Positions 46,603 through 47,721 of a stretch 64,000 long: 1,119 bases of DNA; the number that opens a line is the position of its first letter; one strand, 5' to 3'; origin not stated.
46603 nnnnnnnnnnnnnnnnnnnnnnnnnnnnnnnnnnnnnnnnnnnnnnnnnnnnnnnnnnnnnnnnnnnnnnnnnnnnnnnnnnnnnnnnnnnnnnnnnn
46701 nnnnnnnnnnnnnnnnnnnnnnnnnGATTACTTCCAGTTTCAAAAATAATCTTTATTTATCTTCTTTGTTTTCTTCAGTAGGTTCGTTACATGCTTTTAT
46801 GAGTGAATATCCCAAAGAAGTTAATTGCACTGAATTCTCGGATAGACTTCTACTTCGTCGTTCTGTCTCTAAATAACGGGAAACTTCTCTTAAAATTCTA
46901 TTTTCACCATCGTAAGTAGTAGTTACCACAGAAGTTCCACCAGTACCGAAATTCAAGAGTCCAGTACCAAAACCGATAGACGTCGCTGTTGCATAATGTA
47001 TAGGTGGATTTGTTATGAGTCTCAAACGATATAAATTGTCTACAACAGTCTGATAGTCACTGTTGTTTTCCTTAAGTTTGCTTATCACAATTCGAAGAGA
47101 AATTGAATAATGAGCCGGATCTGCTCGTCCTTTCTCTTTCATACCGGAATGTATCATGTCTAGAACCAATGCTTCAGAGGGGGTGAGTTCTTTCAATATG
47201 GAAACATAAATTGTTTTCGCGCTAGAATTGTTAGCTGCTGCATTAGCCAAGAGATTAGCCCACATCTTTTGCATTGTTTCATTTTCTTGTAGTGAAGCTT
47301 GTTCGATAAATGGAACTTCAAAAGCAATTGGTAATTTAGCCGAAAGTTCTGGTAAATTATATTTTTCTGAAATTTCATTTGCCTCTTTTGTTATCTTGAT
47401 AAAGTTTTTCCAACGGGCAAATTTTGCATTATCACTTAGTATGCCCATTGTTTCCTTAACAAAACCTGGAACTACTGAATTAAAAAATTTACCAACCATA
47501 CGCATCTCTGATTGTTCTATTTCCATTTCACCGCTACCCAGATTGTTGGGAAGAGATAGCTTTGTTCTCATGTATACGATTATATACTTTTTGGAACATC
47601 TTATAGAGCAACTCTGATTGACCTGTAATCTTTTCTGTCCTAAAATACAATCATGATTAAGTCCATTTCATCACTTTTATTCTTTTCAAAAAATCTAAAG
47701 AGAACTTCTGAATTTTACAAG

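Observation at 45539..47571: Abi-alpha-like abortive-infection gene flanked by small orphan genes directly after the copper island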

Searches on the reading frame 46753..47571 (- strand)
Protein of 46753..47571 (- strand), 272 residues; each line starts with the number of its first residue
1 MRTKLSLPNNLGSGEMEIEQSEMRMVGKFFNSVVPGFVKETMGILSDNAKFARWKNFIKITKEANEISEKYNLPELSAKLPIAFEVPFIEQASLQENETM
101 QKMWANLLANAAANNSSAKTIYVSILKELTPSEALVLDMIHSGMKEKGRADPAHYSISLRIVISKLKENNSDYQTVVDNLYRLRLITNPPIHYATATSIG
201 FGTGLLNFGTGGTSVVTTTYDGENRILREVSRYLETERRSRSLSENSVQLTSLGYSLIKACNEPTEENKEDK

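Call 3: search_protein_families(library=pfam, proteins=[window:46753-47571:-], max_evalue=1)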
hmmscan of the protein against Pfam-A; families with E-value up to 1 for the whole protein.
window:46753-47571:- (272 aa): 3 families
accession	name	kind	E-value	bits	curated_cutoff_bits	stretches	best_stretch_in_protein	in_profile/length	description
PF14337.13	Abi_alpha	-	1.4e-24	87.7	29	1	60-261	6-196/196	Abortive infection alpha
PF10987.13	DUF2806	-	0.00018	21.8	24.5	1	88-140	46-98/221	Protein of unknown function (DUF2806)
PF17725.7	YBD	-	0.0077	16.5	23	1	53-122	18-85/201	YAP binding domain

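Call 4: search_protein_families(library=padloc, proteins=[window:46753-47571:-], max_evalue=1)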
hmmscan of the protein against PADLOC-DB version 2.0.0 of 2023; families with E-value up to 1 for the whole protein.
window:46753-47571:- (272 aa): 3 families
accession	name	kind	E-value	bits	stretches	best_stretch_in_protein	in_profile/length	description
PDLC05024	PDC-S47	-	3.5e-11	41.1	1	41-263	48-262/265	-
PDLC05025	PDC-S47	-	5e-10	37.6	1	86-196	91-210/263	-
PDLC05026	PDC-S47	-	3.4e-08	31.4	1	85-142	81-140/257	-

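Call 6: search_protein_families(library=ncbifam, proteins=[window:46753-47571:-], max_evalue=0.1)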
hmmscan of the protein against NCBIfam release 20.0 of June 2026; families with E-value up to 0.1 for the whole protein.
window:46753-47571:- (272 aa): 3 families
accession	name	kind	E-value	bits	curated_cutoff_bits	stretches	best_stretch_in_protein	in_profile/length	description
TIGR03899.1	TIGR03899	hypoth_equivalog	0.00017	21.3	155.65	1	85-139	63-117/250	TIGR03899 family protein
NF008707.0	PRK11713.7-2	equivalog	0.003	16.8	327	1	32-102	115-184/255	16S rRNA (uracil(1498)-N(3))-methyltransferase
NF003063.0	PRK03987.1-2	equivalog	0.086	12.1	430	0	70-153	123-206/262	translation initiation factor IF-2 subunit alpha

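Call 7: search_protein_families(library=phrogs, proteins=[window:46753-47571:-], max_evalue=0.1)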
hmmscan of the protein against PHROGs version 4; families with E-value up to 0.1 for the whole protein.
window:46753-47571:- (272 aa): 2 families
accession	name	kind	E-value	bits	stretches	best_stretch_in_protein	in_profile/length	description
phrog_2232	-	unknown function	8.2e-11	42.9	1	84-262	77-256/257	-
phrog_3502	-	unknown function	0.073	14.1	0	104-190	24-105/131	-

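Call 9: find_homologous_proteins(query=window:46753-47571:-)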
Query window:46753-47571:- (272 aa): 4 proteins with E <= 0.001 among 792 candidates.
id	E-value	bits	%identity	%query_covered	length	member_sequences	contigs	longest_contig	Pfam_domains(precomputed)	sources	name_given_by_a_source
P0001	2.1e-172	589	100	100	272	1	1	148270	PF14337.14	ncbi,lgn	-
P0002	5.0e-56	208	42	97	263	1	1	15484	PF14337.14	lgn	-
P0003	1.3e-39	154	35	96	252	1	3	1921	PF14337.14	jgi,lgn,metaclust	metaclust:\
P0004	3.0e-20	91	34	70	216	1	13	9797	PF14337.14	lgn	-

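Call 10: find_encoding_contigs(protein=window:46753-47571:-, flank=10000, max_places=10)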
Protein window:46753-47571:- (272 aa): 1 contig read that carries it; 1 place shown.
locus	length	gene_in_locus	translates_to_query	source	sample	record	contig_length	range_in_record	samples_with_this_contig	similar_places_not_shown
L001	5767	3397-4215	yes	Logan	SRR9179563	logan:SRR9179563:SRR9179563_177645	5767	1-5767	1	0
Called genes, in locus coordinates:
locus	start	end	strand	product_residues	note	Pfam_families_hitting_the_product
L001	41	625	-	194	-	-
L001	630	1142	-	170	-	PF00293:NUDIX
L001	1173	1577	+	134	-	PF00293:NUDIX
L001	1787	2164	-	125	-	-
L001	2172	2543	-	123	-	PF00903:Glyoxalase, PF18029:Glyoxalase_6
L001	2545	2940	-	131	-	PF00903:Glyoxalase (weak)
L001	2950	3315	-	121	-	PF00903:Glyoxalase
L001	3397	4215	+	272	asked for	PF14337:Abi_alpha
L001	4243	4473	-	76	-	-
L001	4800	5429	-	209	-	-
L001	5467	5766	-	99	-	?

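Call 11: list_cluster_members(proteins=[window:46753-47571:-, window:45539-46168:+, window:46172-46477:+, window:46495-46725:+, window:48804-49181:+, window:50924-51919:+, window:43351-45501:+])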
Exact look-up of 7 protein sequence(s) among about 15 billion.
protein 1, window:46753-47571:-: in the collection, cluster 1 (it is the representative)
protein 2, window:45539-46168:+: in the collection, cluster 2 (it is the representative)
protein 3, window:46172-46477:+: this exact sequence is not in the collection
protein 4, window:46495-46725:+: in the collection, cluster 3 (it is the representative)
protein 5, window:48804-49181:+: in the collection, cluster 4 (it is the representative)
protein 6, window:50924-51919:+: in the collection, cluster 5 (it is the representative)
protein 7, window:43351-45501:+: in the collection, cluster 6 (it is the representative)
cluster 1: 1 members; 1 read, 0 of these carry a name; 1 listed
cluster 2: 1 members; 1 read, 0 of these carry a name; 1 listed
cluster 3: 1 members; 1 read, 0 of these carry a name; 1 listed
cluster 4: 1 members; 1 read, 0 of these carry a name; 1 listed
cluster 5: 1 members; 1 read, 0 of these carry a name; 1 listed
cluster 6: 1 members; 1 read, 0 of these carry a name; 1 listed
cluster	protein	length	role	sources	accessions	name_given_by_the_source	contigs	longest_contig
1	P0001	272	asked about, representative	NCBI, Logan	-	-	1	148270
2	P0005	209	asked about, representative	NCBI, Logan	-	-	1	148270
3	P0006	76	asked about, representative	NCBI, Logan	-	-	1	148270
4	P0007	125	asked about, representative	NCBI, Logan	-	-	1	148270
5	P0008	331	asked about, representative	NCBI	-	-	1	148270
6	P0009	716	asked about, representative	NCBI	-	-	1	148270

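Call 13: find_encoding_contigs(protein=P0002, flank=10000)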
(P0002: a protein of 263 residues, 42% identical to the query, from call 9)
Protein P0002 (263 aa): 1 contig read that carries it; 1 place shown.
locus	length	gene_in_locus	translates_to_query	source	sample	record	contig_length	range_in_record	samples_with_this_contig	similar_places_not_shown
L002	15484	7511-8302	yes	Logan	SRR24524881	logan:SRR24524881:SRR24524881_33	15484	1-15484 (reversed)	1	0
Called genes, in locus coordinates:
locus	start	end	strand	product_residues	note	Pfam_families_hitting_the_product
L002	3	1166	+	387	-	?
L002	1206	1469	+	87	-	PF01541:GIY-YIG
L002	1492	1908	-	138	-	PF00293:NUDIX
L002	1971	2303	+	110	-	PF00254:FKBP_C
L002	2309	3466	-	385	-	-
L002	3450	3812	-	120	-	-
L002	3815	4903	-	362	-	PF00248:Aldo_ket_red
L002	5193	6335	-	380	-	PF13167:GTP-bdg_N, PF16897:MMR_HSR1_Xtn (faint), PF16360:GTP-bdg_M, PF03193:RsgA_GTPase (faint), PF01926:MMR_HSR1, PF02421:FeoB_N (weak)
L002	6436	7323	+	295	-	-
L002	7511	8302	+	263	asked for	PF14337:Abi_alpha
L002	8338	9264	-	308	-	PF14279:HNH_5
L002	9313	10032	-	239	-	-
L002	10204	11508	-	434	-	PF00326:Peptidase_S9 (faint), PF01738:DLH (faint), PF03583:LIP, PF12146:Hydrolase_4 (faint)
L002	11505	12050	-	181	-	PF00583:Acetyltransf_1, PF13527:Acetyltransf_9 (faint), PF13673:Acetyltransf_10, PF13508:Acetyltransf_7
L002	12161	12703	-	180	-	PF01596:Methyltransf_3, PF05175:MTS (weak), PF13578:Methyltransf_24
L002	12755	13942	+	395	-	PF00390:malic, PF03949:Malic_M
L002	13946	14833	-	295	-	PF03133:TTL (faint), PF02655:ATP-grasp_3 (weak), PF08443:RimK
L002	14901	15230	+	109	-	PF01035:DNA_binding_1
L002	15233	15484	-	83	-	?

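Call 14: find_encoding_contigs(protein=P0004, flank=10000)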
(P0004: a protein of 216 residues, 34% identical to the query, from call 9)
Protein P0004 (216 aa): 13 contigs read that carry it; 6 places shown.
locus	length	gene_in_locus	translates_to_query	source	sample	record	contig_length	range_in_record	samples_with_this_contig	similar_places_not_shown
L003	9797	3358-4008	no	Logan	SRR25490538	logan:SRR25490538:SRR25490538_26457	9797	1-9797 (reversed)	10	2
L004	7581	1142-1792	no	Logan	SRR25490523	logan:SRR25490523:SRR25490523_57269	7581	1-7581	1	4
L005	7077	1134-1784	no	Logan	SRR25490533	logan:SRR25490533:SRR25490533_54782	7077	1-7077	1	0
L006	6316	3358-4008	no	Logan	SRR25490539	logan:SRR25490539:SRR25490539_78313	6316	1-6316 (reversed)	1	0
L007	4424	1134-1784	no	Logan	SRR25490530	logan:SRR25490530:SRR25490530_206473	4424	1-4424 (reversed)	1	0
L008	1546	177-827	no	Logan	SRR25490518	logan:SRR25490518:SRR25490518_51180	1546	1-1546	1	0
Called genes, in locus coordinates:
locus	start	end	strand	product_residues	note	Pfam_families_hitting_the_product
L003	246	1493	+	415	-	-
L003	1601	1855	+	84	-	PF01381:HTH_3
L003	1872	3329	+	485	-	PF12161:HsdM_N, PF02384:N6_Mtase, PF07669:Eco57I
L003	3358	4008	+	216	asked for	PF14337:Abi_alpha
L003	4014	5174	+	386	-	-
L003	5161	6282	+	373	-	PF01420:Methylase_S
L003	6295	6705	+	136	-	PF13588:HSDR_N_2 (weak)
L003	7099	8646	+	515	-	PF04851:ResIII, PF18766:SWI2_SNF2, PF00271:Helicase_C (weak), PF08463:EcoEI_R_C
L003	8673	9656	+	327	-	PF05066:HARE-HTH (weak)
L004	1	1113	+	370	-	?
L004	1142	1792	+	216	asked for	PF14337:Abi_alpha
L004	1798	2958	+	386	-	-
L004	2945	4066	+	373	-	PF01420:Methylase_S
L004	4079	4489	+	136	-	PF13588:HSDR_N_2 (weak)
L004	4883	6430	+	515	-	PF04851:ResIII, PF18766:SWI2_SNF2, PF00271:Helicase_C (weak), PF08463:EcoEI_R_C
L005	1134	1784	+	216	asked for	PF14337:Abi_alpha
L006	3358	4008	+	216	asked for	PF14337:Abi_alpha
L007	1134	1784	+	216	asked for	PF14337:Abi_alpha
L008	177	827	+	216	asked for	PF14337:Abi_alpha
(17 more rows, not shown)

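Call 24: search_solved_structures(query=A1, max_evalue=10, show_alignments=2)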
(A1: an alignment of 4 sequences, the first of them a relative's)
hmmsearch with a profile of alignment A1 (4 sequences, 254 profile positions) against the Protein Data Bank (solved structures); distinct sequences matched with E-value up to 10: 3.
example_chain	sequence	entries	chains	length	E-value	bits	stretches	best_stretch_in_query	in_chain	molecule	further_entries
4r3q_A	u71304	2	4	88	0.12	15.2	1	55-109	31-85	Synaptonemal complex central element protein 3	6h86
1fi4_A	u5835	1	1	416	0.38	13.6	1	3-78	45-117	MEVALONATE 5-DIPHOSPHATE DECARBOXYLASE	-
2qjx_A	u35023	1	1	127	0.8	12.5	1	132-191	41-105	Protein BIM1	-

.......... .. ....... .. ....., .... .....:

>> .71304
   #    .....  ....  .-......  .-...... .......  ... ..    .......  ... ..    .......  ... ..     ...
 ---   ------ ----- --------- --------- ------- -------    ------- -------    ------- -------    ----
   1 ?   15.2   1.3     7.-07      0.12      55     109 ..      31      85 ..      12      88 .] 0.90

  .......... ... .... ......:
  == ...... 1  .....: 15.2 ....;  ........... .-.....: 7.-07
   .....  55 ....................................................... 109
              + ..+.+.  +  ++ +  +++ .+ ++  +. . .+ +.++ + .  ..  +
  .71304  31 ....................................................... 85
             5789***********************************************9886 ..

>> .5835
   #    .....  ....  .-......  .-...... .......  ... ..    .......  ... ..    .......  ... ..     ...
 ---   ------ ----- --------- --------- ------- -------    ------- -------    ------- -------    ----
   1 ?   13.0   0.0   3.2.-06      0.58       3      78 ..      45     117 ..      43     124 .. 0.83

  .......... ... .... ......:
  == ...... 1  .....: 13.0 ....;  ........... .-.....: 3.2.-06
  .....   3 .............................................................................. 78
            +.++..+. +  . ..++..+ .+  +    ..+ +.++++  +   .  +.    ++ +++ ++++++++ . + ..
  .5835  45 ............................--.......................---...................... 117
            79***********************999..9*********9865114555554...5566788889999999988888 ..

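Call 32: predict_structure(alignment_id=A1)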
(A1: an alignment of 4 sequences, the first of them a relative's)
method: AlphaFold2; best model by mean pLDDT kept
length: 272 residues; sequences in the alignment: 4
mean_pLDDT: 64.3   pTM: 0.55
mean pLDDT of the five models: 64.3, 62.6, 58.0, 55.1, 53.0
residues with pLDDT >= 90: 6; 70-90: 121; 50-70: 60; < 50: 85
segments of 3 or more residues with pLDDT < 50: 1-15, 27-43, 76-89, 195-222, 266-272
pLDDT, mean of each block of 10 residues (from residue 1): 44 48 51 44 54 67 73 54 44 65 74 58 71 88 82 85 87 88 88 49 30 37 64 77 85 83 52 30
secondary structure, 60 per line:
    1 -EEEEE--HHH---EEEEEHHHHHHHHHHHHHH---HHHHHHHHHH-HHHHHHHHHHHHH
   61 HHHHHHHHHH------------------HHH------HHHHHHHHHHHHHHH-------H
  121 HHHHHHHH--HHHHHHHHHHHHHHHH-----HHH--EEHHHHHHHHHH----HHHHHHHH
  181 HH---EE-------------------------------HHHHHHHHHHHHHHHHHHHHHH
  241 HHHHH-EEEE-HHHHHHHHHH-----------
elements in order: E2-6 E15-19 H20-33 H37-46 H48-70 H98-112 H120-128 H131-146 H159-168 H173-182 H219-245 E247-250 H252-261

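Call 33: search_dna_similar(query=window:46753-47571:-, collection=phages, mode=protein, max_evalue=0.001, max_rows=25)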
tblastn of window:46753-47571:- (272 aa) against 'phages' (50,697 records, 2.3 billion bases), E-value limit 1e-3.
Records with a match: 3; places in all: 3; records where one place covers at least 80% of the query: 0.
Best place of each record, by identity: <60% 3.
By first word of the organism name: Vibrio 3.
By host as written in the record: Vibrio cyclitrophicus 1F53 1; Vibrio cyclitrophicus 10N.237.312.G08 1; Vibrio cyclitrophicus 10N.286.52.C10 1.
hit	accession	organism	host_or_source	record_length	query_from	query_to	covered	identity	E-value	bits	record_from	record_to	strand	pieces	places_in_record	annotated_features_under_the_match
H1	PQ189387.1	Vibrio phage 1F53_PE002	Vibrio cyclitrophicus 1F53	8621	26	188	60%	27.2%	6e-11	68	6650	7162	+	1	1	hypothetical protein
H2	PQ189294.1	Vibrio phage 10N.237.312.G08_PE002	Vibrio cyclitrophicus 10N.237.312.G08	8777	26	188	60%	27.2%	6e-11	68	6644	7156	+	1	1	hypothetical protein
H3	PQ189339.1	Vibrio phage 10N.286.52.C10_PE002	Vibrio cyclitrophicus 10N.286.52.C10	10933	26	188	60%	27.2%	6e-11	68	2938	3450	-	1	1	hypothetical protein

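Call 38: find_encoding_contigs(protein=P0003, flank=10000)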
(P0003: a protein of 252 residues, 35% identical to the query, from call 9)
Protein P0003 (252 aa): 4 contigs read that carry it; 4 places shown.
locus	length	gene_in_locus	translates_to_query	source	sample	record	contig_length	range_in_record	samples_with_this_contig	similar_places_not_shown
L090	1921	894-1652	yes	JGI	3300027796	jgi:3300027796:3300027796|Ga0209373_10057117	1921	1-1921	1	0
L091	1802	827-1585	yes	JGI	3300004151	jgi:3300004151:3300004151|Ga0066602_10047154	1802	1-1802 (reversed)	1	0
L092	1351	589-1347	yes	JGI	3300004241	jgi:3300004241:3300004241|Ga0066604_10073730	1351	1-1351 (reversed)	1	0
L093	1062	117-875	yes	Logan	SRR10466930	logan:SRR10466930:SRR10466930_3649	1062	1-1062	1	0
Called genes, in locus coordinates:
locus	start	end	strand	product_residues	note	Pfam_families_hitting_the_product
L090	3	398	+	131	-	?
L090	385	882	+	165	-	-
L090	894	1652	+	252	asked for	PF14337:Abi_alpha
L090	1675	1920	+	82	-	?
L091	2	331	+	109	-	?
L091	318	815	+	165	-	-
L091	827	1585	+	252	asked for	PF14337:Abi_alpha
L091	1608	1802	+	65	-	?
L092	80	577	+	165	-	-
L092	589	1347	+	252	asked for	PF14337:Abi_alpha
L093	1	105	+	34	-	?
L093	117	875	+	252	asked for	PF14337:Abi_alpha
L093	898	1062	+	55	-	?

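Call 49: search_protein_families(library=pfam, proteins=[L090:385-882:+, L002:6436-7323:+, L002:8338-9264:-, L002:9313-10032:-], max_evalue=0.001)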
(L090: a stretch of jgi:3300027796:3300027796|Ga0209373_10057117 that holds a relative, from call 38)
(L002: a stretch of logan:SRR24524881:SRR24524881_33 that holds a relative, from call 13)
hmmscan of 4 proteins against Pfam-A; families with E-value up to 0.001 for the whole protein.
L090:385-882:+ (165 aa): 0 families

L002:6436-7323:+ (295 aa): 0 families

L002:8338-9264:- (308 aa): 1 family
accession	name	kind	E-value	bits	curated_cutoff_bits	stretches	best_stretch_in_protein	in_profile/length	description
PF14279.12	HNH_5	-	6.3e-09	36.1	27.5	1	6-52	1-51/56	HNH endonuclease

L002:9313-10032:- (239 aa): 0 families

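Call 60: search_protein_representatives(alignment_id=A1)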
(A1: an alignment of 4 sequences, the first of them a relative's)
Query: 4 sequences, 254 profile positions. Proteins with E-value up to 0.001 (for the whole library): 5858; up to 1e-10: 2650; up to 1e-30: 40. The best 150 are listed.
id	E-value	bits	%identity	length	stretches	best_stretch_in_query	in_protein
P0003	6.4e-116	402.8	-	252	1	1-254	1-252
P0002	2.1e-114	397.8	-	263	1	1-253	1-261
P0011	3.3e-83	295.6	-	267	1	1-253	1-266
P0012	1.1e-79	284.1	-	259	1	1-251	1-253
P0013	6.5e-75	268.4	-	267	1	1-251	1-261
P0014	1.2e-74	267.6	-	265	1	1-250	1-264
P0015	1.5e-71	257.4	-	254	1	1-249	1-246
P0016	1.1e-64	235.0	-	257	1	9-252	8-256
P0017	4.2e-58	213.3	-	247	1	1-249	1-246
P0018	1.5e-56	208.3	-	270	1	1-251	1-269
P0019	9.8e-55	202.3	-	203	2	4-185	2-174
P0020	4.4e-53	196.9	-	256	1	1-252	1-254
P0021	1.0e-48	182.6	-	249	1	1-181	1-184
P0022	4.6e-45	170.6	-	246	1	4-251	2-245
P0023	6.9e-45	170.0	-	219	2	20-188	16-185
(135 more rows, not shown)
